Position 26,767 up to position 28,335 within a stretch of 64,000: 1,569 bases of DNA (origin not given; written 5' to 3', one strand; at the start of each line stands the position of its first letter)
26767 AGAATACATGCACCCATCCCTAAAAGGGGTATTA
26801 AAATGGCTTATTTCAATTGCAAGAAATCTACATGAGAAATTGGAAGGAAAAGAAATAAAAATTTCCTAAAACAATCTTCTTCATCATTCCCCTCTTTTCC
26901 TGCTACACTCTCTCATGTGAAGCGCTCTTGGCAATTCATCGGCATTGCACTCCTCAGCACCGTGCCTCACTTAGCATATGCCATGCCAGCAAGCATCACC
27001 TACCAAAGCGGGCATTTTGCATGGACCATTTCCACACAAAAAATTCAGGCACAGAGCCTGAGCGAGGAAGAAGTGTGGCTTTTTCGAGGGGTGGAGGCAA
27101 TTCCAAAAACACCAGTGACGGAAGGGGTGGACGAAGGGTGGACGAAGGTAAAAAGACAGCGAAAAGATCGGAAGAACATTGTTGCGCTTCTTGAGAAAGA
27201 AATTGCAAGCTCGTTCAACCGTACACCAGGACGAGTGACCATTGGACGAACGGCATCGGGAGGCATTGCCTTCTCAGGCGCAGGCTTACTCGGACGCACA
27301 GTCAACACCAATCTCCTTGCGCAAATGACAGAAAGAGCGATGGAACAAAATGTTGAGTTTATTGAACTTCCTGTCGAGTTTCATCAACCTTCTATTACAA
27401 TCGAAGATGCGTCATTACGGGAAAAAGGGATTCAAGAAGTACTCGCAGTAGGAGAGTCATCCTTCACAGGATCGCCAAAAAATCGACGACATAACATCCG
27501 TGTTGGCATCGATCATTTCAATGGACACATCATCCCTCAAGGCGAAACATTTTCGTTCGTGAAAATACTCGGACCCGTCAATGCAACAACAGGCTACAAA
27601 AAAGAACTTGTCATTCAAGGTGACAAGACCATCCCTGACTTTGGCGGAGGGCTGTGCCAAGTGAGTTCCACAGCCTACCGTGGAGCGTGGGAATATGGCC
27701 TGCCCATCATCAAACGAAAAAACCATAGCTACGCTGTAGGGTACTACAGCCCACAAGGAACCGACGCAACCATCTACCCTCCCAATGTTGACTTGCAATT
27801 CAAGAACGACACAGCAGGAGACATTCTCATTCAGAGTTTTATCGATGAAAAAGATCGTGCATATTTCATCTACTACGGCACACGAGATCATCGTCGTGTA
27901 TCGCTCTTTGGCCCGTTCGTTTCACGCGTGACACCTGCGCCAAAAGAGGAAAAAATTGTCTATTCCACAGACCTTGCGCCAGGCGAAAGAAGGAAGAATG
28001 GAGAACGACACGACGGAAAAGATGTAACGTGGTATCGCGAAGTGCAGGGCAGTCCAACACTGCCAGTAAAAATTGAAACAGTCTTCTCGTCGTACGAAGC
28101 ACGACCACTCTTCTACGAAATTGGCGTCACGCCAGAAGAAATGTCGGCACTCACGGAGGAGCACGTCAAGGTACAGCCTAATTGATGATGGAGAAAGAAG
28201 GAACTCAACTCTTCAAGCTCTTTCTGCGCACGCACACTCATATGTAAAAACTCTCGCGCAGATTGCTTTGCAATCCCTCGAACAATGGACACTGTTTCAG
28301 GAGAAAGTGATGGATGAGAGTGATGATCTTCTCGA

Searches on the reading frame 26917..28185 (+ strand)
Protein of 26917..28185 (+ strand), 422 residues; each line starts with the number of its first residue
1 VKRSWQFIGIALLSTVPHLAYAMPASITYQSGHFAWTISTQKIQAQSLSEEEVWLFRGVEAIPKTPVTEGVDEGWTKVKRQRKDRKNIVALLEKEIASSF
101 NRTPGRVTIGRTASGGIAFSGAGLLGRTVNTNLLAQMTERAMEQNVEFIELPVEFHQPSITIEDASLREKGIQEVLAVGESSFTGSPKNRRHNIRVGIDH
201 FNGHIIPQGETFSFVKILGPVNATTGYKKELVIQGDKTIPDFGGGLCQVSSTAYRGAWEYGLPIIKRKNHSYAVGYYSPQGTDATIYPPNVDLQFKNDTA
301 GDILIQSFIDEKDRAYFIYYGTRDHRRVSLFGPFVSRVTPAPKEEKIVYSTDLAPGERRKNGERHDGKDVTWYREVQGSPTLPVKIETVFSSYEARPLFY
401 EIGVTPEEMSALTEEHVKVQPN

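Call 10: search_protein_families(library=pfam, proteins=[window:26917-28185:+], max_evalue=0.01)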
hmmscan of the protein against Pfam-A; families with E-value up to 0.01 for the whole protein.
window:26917-28185:+ (422 aa): 1 family
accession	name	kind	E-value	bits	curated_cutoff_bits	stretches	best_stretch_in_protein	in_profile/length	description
PF04294.18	VanW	-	2e-38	131.3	27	1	189-312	1-123/130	VanW like protein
